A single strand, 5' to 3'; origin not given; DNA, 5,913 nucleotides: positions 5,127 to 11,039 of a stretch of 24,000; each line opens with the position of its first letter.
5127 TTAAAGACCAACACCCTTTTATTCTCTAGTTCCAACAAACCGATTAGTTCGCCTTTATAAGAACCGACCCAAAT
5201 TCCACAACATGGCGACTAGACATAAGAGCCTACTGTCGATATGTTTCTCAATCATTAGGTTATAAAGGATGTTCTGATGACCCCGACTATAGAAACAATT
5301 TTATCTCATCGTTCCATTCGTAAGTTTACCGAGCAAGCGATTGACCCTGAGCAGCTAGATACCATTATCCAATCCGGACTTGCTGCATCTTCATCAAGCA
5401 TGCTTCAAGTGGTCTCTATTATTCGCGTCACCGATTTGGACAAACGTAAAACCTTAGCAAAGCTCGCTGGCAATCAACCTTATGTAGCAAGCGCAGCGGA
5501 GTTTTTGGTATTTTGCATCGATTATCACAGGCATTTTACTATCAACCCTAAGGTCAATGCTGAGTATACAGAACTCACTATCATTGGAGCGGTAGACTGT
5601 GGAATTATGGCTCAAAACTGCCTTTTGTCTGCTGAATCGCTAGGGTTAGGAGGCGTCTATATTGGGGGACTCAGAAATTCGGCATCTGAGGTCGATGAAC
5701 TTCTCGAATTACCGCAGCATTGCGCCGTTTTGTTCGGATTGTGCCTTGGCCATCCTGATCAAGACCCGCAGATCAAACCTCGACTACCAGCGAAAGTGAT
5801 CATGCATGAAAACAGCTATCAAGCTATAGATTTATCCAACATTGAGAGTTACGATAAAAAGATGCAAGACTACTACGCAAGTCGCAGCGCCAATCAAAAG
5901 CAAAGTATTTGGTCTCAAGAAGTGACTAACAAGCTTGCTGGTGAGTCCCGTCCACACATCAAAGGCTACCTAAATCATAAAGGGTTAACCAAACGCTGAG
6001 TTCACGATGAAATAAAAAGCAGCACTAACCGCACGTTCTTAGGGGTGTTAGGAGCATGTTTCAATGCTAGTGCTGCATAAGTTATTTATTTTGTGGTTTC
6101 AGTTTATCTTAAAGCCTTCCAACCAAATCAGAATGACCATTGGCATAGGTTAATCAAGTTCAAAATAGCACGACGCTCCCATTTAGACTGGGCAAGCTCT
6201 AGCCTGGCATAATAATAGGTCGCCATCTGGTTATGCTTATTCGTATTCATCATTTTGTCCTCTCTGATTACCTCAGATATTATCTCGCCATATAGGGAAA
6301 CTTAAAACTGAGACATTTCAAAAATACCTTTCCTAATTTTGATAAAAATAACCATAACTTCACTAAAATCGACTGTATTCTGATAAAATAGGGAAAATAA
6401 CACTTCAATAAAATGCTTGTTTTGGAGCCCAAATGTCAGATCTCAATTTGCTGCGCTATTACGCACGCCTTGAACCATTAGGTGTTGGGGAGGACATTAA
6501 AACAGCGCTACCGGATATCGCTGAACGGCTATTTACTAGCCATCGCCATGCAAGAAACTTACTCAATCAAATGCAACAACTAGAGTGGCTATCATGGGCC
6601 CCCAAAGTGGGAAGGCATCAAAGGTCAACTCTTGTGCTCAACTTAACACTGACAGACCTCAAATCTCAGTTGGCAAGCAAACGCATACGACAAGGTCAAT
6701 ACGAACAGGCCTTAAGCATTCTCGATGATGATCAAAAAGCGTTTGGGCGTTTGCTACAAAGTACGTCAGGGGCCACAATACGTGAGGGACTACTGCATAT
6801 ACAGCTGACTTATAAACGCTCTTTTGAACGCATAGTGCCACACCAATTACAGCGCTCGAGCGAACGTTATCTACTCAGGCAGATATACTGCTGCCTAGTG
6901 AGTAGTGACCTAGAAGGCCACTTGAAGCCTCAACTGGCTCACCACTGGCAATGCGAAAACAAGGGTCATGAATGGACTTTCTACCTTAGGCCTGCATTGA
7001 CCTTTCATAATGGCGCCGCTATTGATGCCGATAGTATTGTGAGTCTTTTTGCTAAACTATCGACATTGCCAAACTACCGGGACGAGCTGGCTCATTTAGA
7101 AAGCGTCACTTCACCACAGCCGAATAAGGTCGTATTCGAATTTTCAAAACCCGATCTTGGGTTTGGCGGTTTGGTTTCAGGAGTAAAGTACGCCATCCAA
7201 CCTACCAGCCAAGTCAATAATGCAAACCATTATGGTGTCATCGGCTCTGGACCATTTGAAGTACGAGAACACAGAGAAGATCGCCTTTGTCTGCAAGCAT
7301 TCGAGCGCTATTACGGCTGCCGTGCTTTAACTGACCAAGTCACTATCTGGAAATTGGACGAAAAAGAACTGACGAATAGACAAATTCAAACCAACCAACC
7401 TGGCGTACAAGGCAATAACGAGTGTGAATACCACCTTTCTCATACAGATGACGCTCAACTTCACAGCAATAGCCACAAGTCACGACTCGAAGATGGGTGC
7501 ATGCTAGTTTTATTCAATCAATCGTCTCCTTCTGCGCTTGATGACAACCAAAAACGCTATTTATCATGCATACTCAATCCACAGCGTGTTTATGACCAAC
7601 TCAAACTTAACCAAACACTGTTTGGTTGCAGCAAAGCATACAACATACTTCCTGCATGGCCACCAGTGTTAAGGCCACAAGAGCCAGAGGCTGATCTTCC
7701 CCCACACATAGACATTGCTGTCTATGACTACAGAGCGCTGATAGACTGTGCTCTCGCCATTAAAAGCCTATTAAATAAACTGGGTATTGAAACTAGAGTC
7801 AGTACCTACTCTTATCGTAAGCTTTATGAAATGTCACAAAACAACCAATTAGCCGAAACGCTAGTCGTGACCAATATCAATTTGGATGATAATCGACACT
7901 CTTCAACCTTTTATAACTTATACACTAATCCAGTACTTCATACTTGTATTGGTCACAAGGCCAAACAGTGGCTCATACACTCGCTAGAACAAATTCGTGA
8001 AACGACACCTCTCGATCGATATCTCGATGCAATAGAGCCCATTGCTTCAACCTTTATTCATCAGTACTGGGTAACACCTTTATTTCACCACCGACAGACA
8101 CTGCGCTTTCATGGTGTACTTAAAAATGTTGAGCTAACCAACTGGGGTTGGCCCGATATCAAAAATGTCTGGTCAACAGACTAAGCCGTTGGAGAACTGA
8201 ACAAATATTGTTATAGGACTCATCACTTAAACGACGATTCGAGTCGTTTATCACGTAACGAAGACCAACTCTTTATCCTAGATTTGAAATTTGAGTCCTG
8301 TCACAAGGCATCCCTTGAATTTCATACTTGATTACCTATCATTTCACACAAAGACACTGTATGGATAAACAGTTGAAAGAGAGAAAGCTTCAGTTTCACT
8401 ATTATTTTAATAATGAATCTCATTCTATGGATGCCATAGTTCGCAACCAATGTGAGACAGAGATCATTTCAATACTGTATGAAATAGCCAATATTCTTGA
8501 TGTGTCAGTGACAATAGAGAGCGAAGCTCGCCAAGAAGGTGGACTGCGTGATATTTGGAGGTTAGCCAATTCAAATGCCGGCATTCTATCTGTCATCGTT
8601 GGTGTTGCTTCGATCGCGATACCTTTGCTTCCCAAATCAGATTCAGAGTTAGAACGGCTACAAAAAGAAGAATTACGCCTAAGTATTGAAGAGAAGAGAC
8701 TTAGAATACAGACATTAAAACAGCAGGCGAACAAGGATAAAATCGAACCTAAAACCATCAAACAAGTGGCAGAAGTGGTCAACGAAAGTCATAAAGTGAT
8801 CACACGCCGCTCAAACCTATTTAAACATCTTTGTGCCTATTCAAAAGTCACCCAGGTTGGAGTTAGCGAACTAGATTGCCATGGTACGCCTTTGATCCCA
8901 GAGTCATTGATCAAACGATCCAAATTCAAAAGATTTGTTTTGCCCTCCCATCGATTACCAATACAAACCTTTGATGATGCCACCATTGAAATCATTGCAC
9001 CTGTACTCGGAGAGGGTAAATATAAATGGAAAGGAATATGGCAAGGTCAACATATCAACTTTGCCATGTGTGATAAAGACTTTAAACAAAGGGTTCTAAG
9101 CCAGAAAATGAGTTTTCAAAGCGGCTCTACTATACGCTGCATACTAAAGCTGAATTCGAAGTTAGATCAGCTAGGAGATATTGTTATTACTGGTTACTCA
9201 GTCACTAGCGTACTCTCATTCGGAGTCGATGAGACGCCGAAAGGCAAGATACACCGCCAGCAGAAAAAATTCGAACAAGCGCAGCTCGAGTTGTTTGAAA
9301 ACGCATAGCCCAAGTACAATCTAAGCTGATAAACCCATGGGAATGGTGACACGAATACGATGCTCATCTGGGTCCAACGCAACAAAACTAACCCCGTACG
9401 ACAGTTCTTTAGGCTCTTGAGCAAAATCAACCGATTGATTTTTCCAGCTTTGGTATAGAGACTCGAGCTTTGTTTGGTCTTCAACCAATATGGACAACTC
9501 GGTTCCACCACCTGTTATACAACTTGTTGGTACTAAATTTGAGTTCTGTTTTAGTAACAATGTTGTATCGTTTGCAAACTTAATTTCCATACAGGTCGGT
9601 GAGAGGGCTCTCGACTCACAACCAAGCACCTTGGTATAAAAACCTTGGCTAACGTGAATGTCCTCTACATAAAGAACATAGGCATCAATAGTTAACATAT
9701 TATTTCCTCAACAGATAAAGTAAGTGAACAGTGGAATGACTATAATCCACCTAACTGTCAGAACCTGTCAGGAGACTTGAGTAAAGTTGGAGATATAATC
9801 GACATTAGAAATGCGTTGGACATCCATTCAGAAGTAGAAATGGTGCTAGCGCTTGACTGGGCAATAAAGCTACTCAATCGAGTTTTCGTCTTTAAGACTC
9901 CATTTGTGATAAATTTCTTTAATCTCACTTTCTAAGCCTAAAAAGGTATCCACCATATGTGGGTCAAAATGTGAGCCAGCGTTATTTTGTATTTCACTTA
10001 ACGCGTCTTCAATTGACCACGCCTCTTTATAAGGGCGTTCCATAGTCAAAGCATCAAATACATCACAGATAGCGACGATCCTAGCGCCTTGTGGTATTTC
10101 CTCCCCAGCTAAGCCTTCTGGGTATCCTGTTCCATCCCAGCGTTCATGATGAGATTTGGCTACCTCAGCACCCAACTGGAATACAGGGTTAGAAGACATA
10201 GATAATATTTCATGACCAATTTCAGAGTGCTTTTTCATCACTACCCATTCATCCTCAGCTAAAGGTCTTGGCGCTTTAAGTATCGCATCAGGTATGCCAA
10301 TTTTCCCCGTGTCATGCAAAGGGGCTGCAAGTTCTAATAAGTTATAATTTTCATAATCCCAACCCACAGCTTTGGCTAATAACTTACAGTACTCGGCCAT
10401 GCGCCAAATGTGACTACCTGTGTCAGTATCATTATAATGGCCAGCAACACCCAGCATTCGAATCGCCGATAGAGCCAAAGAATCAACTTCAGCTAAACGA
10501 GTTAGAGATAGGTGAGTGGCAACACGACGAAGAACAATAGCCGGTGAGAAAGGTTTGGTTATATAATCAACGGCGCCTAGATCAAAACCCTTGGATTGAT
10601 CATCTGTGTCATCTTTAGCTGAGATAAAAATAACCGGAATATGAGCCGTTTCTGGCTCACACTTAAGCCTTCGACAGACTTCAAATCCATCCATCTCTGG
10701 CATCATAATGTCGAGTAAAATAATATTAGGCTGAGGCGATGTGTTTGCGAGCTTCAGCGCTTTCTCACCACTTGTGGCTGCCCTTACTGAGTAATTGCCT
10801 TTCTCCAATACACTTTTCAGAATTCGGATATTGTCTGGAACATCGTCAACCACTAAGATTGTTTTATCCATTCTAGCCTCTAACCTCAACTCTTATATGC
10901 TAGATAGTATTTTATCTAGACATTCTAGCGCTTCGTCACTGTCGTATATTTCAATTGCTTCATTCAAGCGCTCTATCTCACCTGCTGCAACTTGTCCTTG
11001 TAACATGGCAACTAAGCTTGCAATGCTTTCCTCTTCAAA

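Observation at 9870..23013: Stressosome-phosphorelay-HD-GYP operon back-to-back with a LapD/LapG c-di-GMP effector and T1SS operon: candidate stress-to-detachment circuit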

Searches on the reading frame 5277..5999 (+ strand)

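Call 5: search_protein_families(library=pfam, proteins=[window:5277-5999:+])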
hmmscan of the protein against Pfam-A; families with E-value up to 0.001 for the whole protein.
window:5277-5999:+ (240 aa): 1 family
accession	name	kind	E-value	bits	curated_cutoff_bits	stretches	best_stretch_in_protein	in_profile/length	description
PF00881.29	Nitroreductase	-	5.8e-22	79.1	23.5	1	8-159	1-167/167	Nitroreductase family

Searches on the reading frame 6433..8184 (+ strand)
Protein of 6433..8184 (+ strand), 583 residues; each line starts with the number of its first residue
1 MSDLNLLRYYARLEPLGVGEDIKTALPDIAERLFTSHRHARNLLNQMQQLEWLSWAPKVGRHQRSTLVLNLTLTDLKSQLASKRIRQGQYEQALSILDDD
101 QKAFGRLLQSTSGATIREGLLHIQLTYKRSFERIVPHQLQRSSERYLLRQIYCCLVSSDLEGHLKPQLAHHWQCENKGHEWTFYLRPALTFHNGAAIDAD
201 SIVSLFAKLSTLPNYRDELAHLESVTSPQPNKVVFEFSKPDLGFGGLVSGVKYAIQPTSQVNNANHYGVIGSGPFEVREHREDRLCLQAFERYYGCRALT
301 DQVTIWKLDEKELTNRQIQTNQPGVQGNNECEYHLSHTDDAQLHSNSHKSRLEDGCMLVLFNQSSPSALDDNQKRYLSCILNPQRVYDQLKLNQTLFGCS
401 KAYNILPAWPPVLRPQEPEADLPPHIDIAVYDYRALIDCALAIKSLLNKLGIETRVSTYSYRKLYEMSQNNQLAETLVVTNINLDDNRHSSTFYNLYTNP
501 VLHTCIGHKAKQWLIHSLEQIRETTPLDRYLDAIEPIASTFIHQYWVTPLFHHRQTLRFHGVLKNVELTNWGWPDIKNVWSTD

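Call 5: search_protein_families(library=pfam, proteins=[window:6433-8184:+])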
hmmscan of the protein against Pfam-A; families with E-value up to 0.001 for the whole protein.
window:6433-8184:+ (583 aa): 2 families
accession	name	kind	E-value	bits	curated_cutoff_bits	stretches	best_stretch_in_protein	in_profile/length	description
PF12793.13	SgrR_N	-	6.7e-30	104.2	24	1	6-119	2-115/115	Sugar transport-related sRNA regulator N-term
PF00496.27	SBP_bac_5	-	7.2e-23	81.7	32.4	1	164-321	2-169/368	Bacterial extracellular solute-binding proteins, family 5 Middle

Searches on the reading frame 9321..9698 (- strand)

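Call 5: search_protein_families(library=pfam, proteins=[window:9321-9698:-])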
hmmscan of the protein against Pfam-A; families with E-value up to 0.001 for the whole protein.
window:9321-9698:- (125 aa): 2 families
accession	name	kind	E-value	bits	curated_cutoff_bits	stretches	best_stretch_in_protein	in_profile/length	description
PF12681.13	Glyoxalase_2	-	4.8e-05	23.7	30.1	1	7-121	4-117/118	Glyoxalase-like domain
PF00903.31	Glyoxalase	-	0.00016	22.5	20.6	1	4-116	2-120/121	Glyoxalase/Bleomycin resistance protein/Dioxygenase superfamily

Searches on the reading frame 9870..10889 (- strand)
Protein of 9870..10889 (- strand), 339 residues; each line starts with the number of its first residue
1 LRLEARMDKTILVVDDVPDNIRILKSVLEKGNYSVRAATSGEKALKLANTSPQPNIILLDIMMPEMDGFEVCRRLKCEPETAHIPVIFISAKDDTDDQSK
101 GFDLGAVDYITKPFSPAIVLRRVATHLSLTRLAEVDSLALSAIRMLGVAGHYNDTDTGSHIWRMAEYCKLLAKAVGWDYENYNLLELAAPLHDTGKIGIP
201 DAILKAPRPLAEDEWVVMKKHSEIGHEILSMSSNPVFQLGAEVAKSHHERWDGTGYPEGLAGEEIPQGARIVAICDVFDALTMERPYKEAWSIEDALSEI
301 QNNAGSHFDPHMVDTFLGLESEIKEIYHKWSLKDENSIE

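Call 3: search_protein_families(library=pfam, proteins=[window:9870-10889:-])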
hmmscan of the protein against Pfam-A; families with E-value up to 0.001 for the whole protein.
window:9870-10889:- (339 aa): 3 families
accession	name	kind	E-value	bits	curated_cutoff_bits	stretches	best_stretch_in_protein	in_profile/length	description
PF13487.12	HD_5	-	1e-33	116.9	27.2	1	163-311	20-169/170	HD domain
PF00072.30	Response_reg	-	5.6e-29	101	30.2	1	11-121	1-108/111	Response regulator receiver domain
PF01966.28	HD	-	6.3e-21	75.3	22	1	158-280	2-115/116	HD domain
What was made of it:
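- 9870..10871 (-): REC-HD-GYP response regulator (D2 type), a predicted c-di-GMP phosphodiesterase. Pfam Response_reg plus HD_5 (call 3).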

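Call 4: search_protein_families(library=ncbifam, proteins=[window:9870-10889:-])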
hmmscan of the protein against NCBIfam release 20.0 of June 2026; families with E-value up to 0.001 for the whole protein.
window:9870-10889:- (339 aa): 95 families (the best 25 are shown)
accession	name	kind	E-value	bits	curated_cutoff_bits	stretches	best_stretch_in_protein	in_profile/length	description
NF053512.1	nitric_RR_NosR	exception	6.4e-44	150.6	400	2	151-325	186-359/422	response regulator c-di-GMP phosphodiesterase, NosR family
NF007135.0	PRK09581.1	equivalog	4.1e-41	141.3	474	1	7-139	1-130/457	PleD family two-component system response regulator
NF053854.1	RespRegPhoBBctds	equivalog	1.3e-32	113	270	1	11-129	1-117/225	two-component system response regulator PhoB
TIGR02154.1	PhoB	equivalog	1.1e-29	103.4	296.2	1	7-144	1-138/226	phosphate regulon transcriptional regulator PhoB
NF045944.1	ResRegRpaBCyano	equivalog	3.3e-28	98.6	330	1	12-130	1-115/229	response regulator transcription factor RpaB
NF040689.1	MtrAB_MtrA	equivalog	7.9e-28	97.3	300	1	11-152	1-137/219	MtrAB system response regulator MtrA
NF040534.1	resp_reg_YycF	equivalog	2.9e-26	92.2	340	1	9-128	1-116/231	response regulator YycF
NF008296.0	PRK11083.1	equivalog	8.1e-25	87.6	273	1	8-134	3-123/228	two-component system response regulator CreB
NF033120.0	vanR_FM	exception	2.4e-23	83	460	1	10-128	5-119/231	vancomycin resistance response regulator transcription factor, VanR-F/VanR-M family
NF007982.1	PRK10710.1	equivalog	8.9e-23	81.1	380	1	7-131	6-126/235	envelope stress response regulator BaeR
NF033117.2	vanR_ACDEGLN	exception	1.8e-22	80.1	350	1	11-128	1-114/226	VanR-ABDEGLN family response regulator transcription factor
NF007005.1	PRK09468.1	equivalog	3e-22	79.2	331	1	8-127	3-119/237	osmolarity response regulator transcription factor OmpR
TIGR01387.1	cztR_silR_copR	subfamily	5e-22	78.6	279.2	1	11-145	1-132/218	heavy metal response regulator transcription factor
NF041733.1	resp_reg_CseB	equivalog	9.4e-22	77.5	350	1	10-130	2-118/228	two-component system response regulator CseB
NF041734.1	resp_reg_RppA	equivalog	2.4e-20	72.9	250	1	11-124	3-115/229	two-component system response regulator RppA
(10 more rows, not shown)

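Call 41: search_solved_structures(query=window:9870-10871:-, max_evalue=1e-8, show_alignments=2)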
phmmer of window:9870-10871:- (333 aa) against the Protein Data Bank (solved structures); distinct sequences matched with E-value up to 1e-8: 145 (the best 60 are shown).
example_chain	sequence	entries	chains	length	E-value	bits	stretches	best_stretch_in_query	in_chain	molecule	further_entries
4mcw_A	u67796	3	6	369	4.4e-51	177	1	137-316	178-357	Metal dependent phosphohydrolase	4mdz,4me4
5z7c_A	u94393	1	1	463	6.3e-39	137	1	150-306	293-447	3'3'-cGAMP-specific phosphodiesterase 3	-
9g85_A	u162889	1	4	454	4.6e-34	121.1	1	3-127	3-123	Response regulator PleD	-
2wb4_A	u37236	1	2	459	4.7e-34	121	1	3-127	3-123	DIGUANYLATE CYCLASE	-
9g86_A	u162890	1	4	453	7.5e-34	120.4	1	4-127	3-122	Response regulator PleD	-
1w25_A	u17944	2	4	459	7.8e-34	120.3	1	4-127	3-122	STALKED-CELL DIFFERENTIATION CONTROLLING PROTEIN | RESPONSE REGULATOR PLED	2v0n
4r8z_A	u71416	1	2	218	4.4e-32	114.6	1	130-324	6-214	Cyclic di-GMP phosphodiesterase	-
1mvo_A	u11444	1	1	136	4.6e-26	94.8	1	1-122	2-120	PhoP response regulator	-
2zwm_A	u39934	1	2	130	1.6e-22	83.1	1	1-122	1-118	Transcriptional regulatory protein yycF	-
3f6p_A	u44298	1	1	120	2e-22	82.8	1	1-121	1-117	Transcriptional regulatory protein yycF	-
9dvt_R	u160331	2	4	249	2.2e-22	82.6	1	3-123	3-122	DNA-binding dual master transcriptional regulator RpaA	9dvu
8fk2_A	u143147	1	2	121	9.9e-22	80.5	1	3-124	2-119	Putative response regulator CovR VicR-like protein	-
12aw_A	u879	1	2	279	4.3e-21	78.4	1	4-124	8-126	HYBRID TWO-COMPONENT SYSTEM PROTEIN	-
3t6k_A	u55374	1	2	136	6.1e-21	77.9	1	3-126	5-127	Response regulator receiver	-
1nxo_A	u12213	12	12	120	2.8e-20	75.8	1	3-118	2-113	DNA-binding response regulator | Response regulator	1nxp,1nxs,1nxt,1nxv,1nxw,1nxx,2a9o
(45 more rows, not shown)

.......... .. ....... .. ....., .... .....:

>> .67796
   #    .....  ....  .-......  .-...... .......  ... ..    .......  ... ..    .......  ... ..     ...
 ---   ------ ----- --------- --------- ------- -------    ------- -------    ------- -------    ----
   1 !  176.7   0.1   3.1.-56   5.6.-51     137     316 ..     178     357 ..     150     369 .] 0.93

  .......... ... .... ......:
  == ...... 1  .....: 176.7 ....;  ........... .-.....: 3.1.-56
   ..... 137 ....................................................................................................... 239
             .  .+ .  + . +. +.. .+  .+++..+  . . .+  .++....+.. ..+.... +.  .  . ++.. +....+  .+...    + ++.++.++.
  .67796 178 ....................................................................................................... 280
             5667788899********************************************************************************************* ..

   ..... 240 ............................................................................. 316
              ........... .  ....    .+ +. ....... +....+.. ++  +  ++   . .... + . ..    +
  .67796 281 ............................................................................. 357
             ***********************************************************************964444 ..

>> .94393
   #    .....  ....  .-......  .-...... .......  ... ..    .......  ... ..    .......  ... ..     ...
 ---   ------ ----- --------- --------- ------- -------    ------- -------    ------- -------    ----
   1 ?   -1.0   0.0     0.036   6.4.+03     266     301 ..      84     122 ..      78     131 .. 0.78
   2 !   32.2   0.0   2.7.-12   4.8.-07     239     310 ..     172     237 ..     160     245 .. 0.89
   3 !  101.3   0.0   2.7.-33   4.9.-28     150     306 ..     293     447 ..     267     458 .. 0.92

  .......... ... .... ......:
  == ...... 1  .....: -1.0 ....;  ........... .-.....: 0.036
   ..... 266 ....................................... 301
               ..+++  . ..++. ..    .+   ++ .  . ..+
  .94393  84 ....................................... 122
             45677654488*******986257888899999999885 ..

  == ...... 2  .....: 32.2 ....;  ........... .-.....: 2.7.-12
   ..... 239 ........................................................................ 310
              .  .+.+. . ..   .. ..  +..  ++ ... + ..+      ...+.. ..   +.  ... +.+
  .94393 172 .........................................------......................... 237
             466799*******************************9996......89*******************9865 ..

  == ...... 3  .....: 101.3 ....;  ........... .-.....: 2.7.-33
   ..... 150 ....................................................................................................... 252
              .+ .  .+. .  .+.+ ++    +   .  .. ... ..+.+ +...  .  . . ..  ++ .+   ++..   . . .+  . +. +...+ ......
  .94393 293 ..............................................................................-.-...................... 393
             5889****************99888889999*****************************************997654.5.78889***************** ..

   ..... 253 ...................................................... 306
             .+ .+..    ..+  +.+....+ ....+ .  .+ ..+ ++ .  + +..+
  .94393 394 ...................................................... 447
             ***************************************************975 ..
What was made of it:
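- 9870..10871 (-): Best solved match is PmGH, 4mcw, E 4e-51, with metal ligands and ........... conserved (call 41).
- On HD-GYP c-di-GMP phosphodiesterase (RpfG/PmGH type): 3'3'-cGAMP is a possible alternative substrate (5z7c match, call 41).
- Checked: Aligned with the active HD-GYP enzyme PmGH (4mcw), every metal ligand is kept apart from one Glu-to-Asp change (call 41).
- The second-best solved match of the HD-GYP domain is the V. cholerae 3'3'-cGAMP-specific phosphodiesterase 5z7c, E 6e-39 (call 41). The best match is the c-di-GMP enzyme PmGH, E 4e-51, with all ligands conserved (call 41).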
